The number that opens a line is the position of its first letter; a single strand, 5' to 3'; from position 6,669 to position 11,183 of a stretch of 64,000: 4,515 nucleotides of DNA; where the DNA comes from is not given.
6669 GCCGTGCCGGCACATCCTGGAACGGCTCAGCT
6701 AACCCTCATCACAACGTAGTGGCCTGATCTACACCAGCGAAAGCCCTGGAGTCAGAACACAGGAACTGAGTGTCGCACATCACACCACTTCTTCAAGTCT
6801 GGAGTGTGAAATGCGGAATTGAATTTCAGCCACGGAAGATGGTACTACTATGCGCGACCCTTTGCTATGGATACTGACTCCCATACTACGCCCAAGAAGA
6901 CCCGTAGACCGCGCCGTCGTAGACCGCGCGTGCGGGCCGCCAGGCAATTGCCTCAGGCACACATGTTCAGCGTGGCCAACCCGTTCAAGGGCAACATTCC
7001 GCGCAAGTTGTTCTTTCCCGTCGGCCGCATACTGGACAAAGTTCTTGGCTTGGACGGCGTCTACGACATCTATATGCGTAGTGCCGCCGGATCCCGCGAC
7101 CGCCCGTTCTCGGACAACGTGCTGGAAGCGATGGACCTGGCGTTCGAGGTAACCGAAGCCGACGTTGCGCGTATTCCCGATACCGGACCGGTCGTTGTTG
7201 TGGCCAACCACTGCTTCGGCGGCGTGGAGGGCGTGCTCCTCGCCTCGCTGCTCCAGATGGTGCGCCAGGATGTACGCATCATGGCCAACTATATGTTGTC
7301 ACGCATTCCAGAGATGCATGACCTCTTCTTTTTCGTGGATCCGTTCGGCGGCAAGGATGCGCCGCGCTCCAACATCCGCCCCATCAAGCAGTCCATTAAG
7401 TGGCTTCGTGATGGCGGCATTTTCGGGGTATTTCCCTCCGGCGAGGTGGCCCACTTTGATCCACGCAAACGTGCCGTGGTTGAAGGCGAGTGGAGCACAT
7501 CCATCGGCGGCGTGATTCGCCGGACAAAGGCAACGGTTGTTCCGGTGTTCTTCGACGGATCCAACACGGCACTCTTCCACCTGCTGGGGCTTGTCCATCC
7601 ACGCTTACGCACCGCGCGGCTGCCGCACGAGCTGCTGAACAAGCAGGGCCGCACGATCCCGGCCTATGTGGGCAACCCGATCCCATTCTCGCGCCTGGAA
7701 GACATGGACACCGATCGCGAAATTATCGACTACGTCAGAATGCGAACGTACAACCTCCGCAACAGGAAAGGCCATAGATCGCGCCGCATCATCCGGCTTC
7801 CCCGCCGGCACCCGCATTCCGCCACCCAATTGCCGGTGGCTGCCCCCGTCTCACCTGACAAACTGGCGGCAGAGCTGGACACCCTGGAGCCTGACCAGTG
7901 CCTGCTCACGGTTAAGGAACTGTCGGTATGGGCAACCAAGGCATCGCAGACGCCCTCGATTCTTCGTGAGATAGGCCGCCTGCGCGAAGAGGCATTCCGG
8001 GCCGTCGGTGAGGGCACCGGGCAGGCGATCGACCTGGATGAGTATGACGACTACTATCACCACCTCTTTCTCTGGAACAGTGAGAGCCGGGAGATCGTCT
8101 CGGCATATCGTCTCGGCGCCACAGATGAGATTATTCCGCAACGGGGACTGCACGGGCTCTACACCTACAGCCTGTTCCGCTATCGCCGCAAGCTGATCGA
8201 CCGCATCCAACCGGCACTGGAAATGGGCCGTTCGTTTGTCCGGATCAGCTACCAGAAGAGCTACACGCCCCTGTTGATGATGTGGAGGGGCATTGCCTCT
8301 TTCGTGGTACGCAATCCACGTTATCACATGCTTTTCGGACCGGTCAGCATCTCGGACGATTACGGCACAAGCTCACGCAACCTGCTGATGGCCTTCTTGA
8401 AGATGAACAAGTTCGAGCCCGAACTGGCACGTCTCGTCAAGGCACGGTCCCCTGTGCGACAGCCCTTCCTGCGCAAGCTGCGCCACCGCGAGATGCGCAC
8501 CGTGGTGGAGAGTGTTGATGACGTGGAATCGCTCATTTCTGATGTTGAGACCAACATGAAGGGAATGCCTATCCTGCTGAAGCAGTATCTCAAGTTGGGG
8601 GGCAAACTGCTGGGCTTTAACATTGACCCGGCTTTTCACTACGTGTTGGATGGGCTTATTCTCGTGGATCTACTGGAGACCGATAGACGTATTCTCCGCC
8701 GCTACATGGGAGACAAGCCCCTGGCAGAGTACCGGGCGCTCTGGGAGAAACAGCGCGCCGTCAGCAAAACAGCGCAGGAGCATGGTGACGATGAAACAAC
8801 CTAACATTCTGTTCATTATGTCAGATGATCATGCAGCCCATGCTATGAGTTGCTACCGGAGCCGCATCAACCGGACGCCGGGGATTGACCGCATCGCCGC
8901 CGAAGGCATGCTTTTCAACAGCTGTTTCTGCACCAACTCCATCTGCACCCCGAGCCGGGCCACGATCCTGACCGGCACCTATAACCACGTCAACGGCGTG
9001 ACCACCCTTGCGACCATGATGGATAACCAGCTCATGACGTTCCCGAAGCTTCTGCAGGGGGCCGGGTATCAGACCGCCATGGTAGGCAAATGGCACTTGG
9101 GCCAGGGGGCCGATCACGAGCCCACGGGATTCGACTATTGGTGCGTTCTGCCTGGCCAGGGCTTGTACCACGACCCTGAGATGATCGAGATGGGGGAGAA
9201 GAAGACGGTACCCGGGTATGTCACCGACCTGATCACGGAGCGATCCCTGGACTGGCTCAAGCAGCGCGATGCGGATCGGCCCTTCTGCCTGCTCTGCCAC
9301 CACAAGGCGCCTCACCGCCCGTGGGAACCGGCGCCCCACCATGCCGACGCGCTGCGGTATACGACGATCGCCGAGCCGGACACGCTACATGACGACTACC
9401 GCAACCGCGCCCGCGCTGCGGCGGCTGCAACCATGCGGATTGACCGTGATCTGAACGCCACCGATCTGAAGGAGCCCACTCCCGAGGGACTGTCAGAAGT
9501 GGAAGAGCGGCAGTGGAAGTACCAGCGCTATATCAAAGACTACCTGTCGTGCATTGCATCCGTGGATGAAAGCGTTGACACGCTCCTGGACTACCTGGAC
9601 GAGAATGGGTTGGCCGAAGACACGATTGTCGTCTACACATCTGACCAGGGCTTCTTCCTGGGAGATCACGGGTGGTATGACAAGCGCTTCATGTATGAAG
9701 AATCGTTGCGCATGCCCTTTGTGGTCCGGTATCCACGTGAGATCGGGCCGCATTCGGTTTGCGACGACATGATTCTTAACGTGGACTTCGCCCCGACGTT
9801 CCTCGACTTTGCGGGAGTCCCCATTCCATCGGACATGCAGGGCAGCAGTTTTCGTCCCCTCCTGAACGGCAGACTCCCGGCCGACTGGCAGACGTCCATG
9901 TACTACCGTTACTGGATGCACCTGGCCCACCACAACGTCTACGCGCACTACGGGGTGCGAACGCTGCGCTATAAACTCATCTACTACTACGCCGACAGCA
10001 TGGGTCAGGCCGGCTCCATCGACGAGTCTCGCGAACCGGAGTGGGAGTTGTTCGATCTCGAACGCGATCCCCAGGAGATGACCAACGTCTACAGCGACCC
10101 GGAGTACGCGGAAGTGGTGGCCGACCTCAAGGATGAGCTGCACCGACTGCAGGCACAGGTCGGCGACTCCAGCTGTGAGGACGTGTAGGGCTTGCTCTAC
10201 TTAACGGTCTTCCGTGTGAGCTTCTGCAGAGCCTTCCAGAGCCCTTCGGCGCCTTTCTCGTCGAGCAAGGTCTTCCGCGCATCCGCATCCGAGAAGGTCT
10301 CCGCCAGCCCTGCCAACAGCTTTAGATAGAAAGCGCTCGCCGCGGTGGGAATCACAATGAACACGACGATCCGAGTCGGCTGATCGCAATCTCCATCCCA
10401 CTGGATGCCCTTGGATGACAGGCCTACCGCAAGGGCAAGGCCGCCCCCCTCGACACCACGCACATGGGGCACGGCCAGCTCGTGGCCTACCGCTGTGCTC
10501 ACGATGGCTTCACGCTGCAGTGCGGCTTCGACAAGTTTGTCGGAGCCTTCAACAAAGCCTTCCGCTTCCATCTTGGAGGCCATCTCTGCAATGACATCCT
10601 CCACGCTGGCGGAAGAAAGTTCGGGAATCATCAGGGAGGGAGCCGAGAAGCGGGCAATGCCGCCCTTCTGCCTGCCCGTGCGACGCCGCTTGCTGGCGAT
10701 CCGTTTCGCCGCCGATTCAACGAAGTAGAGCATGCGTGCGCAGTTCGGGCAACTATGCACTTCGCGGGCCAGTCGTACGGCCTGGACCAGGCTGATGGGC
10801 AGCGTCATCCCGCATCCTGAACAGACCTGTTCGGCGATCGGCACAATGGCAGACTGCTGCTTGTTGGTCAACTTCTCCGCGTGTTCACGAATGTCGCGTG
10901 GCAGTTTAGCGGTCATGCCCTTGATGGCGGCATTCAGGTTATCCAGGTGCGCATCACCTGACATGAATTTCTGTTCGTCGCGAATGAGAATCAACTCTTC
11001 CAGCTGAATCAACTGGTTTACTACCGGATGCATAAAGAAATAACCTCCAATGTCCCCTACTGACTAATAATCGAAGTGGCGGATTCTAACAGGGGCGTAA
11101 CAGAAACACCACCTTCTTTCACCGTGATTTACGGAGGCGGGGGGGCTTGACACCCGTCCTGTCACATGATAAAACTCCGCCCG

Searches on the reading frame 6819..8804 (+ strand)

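Call 8: search_protein_families(library=pfam, proteins=[window:6819-8804:+], max_evalue=0.001)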
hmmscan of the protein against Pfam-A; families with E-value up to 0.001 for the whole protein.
window:6819-8804:+ (661 aa): 3 families
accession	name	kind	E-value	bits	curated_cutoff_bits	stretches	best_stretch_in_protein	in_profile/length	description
PF13444.12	Acetyltransf_5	-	1.5e-21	77.4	22.4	1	388-489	1-102/102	Acetyltransferase (GNAT) domain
PF19576.4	Acyltransf_2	-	1.1e-14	54.4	27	1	115-315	62-261/266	Acyltransferase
PF01553.26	Acyltransferase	-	7.6e-06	26.2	23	1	118-244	9-130/132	Acyltransferase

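Call 9: search_protein_families(library=ncbifam, proteins=[window:6819-8804:+], max_evalue=0.001)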
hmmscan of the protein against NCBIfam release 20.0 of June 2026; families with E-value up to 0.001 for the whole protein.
window:6819-8804:+ (661 aa): 6 families
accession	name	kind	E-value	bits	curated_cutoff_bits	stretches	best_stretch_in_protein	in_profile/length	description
NF052615.1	orn_lipid_OlsF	equivalog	3.4e-115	385.8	620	1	87-630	44-569/570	bifunctional ornithine lipid synthase OlsF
NF053696.1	GlyAclTfGlsBBct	equivalog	6.7e-40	137.1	300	1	341-620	3-291/303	glycine N(alpha)-acyltransferase GlsB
NF053697.1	LyGlyAclTfGlsABct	equivalog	3.2e-23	82.3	260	1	69-313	24-267/267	lyso-glycine lipid O-acyltransferase GlsA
NF052554.1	OrAlActfOlsBRHOCB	equivalog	1.6e-14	54.3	350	1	373-629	10-253/256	L-ornithine N(alpha)-acyltransferase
NF052555.1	OrAlActfOlsBBRUA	equivalog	1.5e-08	34.5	320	1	401-630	59-271/278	l-ornithine N(alpha)-acyltransferase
NF006386.0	PRK08633.1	equivalog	0.00045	18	1221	1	104-248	422-554/1147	acyl-[ACP]--phospholipid O-acyltransferase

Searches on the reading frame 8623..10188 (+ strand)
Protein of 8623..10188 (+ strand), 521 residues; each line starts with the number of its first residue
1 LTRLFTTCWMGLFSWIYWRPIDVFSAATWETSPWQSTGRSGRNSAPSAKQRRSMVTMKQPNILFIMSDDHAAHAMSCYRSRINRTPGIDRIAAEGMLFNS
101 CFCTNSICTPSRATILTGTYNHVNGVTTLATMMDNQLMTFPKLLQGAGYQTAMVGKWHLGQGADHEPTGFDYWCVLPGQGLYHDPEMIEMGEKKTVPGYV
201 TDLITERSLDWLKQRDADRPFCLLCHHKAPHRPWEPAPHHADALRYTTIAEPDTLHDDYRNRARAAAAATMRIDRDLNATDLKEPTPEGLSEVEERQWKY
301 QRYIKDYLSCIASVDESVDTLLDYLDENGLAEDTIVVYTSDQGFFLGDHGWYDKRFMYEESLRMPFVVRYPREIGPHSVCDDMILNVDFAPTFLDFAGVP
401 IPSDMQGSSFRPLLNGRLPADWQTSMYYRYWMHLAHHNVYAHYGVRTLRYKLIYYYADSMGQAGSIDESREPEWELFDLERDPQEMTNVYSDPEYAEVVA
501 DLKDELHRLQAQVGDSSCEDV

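Call 8: search_protein_families(library=pfam, proteins=[window:8623-10188:+], max_evalue=0.001)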
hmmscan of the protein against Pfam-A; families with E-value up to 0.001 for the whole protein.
window:8623-10188:+ (521 aa): 4 families
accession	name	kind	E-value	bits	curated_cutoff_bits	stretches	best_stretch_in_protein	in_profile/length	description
PF16347.10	SGSH_C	-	1e-59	201.6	29.3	1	347-512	1-154/154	N-sulphoglucosamine sulphohydrolase, C-terminal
PF00884.28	Sulfatase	-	6.1e-54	183.8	25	1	60-399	1-301/301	Sulfatase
PF01663.27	Phosphodiest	-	8.5e-07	29.3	23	1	81-344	16-221/342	Type I phosphodiesterase / nucleotide pyrophosphatase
PF14707.11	Sulfatase_C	-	2.5e-06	28.5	30.9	1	442-513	14-96/127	C-terminal region of aryl-sulfatase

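Call 9: search_protein_families(library=ncbifam, proteins=[window:8623-10188:+], max_evalue=0.001)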
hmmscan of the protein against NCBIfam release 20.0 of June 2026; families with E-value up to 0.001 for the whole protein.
window:8623-10188:+ (521 aa): 5 families
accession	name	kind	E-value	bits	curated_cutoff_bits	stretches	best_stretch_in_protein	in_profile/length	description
NF010322.0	PRK13759.1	equivalog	2.4e-62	211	481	2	201-507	182-454/486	arylsulfatase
TIGR03417.1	chol_sulfatase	equivalog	1.3e-47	162.8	433.45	2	213-507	177-437/500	choline-sulfatase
NF045661.1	HdlasePehA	equivalog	3.1e-44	151.4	900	2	202-504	184-479/506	phosphoric/sulfuric ester hydrolase PehA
NF052527.1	Mn_arylsulf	exception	5.2e-35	121.3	850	2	200-507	179-449/479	manganese-dependent arylsulfatase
NF038282.1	LapC_YejM_PbgA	exception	0.0003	19.2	825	1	301-372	408-477/584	LPS biosynthesis-modulating metalloenzyme YejM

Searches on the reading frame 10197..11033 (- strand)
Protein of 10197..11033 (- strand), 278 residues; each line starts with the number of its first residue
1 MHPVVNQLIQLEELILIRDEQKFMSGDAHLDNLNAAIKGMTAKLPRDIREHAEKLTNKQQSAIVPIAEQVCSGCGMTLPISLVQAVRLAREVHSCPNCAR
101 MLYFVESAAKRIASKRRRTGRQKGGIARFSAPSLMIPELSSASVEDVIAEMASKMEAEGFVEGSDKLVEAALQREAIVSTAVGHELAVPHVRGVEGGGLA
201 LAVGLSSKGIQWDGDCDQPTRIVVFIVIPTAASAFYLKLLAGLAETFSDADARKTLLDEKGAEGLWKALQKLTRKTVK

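Call 8: search_protein_families(library=pfam, proteins=[window:10197-11033:-], max_evalue=0.001)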
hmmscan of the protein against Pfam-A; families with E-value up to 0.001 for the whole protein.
window:10197-11033:- (278 aa): 2 families
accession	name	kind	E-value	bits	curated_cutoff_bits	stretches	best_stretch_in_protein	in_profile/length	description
PF00359.27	PTS_EIIA_2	-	3.1e-22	79.5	27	1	138-271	11-143/144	Phosphoenolpyruvate-dependent sugar phosphotransferase system, EIIA 2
PF02591.20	Zn_ribbon_9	-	1.3e-11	44.8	29.1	1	70-102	1-33/33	C4-type zinc ribbon domain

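Call 9: search_protein_families(library=ncbifam, proteins=[window:10197-11033:-], max_evalue=0.001)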
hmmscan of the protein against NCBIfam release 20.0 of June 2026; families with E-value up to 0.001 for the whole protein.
window:10197-11033:- (278 aa): 8 families
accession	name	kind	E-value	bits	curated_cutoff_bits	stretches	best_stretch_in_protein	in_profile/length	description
TIGR00848.1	fruA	subfamily_domain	1.3e-19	70.4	103.5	1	134-255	6-128/129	fructose PTS transporter subunit IIA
NF007293.0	PRK09765.1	equivalog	6e-16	58.1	763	1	138-273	16-153/639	PTS 2-O-a-mannosyl-D-glycerate transporter subunit IIABC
TIGR01419.1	nitro_reg_IIA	equivalog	1.4e-10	41.2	138.7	1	141-269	17-143/145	PTS IIA-like nitrogen regulatory protein PtsN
NF007389.0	PRK09913.1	equivalog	1.6e-09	37.9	151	1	135-246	9-120/148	PTS fructose transporter subunit IIA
NF047363.1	Zn_ribbon_CdsZ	equivalog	2e-09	37.3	275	1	54-118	182-249/251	zinc ribbon domain regulatory protein CdsZ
NF008319.0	PRK11109.1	equivalog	4.5e-07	29.5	302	1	141-269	15-139/376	fused PTS fructose transporter subunit IIA/HPr protein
NF008145.0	PRK10896.1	equivalog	1.3e-06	28.2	221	1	150-269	33-153/161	PTS IIA-like nitrogen regulatory protein PtsN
NF011663.0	PRK15083.1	subfamily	0.00012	20.3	589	1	140-257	507-622/639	PTS mannitol transporter subunit IICBA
